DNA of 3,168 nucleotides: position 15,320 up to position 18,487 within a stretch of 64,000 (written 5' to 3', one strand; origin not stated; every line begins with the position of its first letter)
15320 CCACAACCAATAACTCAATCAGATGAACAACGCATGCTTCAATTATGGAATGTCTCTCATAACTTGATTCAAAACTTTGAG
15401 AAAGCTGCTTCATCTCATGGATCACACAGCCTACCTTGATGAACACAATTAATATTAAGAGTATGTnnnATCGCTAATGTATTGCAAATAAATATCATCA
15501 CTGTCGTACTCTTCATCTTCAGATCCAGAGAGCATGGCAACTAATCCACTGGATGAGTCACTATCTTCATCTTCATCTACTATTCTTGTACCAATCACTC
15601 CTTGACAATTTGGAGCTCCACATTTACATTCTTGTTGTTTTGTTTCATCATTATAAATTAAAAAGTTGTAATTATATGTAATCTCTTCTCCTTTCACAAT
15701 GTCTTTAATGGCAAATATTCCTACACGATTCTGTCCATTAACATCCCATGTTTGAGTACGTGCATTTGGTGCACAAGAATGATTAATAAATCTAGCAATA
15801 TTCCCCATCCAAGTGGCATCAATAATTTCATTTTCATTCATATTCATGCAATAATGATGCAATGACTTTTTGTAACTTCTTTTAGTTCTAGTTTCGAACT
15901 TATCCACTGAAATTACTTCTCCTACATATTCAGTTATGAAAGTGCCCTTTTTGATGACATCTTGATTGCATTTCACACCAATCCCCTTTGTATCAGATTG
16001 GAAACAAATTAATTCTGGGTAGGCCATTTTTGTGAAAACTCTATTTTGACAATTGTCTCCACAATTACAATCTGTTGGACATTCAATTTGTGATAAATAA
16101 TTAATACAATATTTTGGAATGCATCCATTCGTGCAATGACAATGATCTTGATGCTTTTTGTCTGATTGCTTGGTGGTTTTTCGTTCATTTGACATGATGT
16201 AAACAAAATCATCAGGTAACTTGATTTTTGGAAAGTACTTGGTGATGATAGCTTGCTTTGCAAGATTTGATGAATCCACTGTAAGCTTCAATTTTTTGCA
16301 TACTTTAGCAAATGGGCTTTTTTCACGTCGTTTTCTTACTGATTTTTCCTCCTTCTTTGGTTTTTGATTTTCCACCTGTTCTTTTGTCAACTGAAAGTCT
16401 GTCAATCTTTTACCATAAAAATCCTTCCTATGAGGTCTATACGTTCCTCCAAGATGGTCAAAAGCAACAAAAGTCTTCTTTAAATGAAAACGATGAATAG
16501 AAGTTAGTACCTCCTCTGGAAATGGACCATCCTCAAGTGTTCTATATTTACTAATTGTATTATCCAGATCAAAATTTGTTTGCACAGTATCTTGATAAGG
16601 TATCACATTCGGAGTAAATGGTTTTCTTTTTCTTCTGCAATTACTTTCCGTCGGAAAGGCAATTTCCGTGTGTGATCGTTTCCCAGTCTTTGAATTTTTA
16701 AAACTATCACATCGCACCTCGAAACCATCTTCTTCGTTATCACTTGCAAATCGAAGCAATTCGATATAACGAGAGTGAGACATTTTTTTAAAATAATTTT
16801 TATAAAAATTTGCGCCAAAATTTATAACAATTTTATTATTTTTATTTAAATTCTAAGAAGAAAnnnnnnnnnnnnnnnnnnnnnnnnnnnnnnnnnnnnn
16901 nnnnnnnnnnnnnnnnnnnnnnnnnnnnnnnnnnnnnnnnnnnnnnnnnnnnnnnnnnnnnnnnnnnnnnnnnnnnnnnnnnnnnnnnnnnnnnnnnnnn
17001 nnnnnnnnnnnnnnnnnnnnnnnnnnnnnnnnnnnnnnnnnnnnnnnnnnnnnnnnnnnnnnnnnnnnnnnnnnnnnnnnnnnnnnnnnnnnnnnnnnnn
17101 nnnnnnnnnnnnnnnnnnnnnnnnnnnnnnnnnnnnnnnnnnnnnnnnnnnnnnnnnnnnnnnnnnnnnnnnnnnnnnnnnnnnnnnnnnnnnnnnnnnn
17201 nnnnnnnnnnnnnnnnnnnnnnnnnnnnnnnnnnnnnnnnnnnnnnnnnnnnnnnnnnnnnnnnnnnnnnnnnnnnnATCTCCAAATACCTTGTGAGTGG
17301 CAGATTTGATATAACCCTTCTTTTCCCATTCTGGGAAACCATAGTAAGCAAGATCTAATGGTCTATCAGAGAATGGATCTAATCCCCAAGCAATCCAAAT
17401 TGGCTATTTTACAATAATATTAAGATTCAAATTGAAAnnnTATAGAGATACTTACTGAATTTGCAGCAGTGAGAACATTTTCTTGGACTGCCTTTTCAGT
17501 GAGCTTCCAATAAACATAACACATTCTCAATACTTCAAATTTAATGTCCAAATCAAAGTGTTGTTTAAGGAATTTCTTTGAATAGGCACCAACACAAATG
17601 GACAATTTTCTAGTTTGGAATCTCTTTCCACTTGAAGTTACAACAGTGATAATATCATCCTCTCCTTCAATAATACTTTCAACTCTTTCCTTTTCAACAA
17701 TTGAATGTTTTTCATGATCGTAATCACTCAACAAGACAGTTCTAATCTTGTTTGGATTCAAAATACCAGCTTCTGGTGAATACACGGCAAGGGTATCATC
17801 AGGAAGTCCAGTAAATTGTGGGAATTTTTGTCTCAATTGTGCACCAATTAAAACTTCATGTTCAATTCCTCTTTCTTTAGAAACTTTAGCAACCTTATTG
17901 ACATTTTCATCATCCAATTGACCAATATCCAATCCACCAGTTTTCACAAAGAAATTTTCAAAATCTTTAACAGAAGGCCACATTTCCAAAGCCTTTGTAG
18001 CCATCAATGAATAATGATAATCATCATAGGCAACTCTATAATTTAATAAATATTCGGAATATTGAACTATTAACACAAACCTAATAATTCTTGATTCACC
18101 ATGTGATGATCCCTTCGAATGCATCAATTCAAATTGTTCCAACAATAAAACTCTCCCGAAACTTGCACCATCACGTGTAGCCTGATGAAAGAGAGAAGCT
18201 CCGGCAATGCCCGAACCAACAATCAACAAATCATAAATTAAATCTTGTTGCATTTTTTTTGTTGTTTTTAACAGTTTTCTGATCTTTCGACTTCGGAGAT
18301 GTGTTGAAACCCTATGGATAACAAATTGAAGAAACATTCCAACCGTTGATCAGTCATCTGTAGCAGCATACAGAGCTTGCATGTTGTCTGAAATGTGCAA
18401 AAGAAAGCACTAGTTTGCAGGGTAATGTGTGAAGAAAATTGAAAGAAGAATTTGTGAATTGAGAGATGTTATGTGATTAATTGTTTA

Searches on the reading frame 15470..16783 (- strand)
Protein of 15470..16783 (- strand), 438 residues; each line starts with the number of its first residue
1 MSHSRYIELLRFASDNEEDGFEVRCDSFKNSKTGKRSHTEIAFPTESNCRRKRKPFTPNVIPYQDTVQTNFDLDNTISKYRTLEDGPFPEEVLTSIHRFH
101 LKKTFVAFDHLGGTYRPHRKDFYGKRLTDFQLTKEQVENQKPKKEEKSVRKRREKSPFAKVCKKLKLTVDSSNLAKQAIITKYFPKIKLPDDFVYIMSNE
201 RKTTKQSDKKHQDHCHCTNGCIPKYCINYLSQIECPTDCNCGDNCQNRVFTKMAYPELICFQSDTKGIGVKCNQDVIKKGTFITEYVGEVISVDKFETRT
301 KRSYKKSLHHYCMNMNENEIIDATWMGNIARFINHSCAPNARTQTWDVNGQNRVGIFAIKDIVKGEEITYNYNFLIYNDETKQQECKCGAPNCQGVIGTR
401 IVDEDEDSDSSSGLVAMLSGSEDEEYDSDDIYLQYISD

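Call 61: search_protein_families(library=pfam, proteins=[window:15470-16783:-], max_evalue=0.00001)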
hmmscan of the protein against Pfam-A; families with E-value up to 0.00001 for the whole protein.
window:15470-16783:- (438 aa): 1 family
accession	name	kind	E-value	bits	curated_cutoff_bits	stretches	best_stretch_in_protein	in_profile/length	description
PF00856.33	SET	-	1.4e-24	87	22.4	1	267-373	1-105/105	SET domain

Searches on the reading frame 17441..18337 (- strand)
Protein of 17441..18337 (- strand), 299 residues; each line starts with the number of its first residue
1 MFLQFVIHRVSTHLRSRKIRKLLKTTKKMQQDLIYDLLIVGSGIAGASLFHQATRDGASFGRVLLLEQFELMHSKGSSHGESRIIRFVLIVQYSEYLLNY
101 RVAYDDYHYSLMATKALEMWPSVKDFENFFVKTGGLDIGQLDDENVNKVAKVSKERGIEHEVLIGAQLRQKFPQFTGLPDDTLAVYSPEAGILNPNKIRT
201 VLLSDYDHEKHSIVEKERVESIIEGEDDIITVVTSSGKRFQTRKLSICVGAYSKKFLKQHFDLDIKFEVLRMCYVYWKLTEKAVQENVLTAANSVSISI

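Call 61: search_protein_families(library=pfam, proteins=[window:17441-18337:-], max_evalue=0.00001)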
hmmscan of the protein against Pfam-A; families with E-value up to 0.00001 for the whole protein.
window:17441-18337:- (299 aa): 1 family
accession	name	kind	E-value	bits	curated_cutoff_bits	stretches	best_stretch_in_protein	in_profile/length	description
PF01266.30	DAO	-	1.3e-21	78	27.9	1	36-279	1-231/353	FAD dependent oxidoreductase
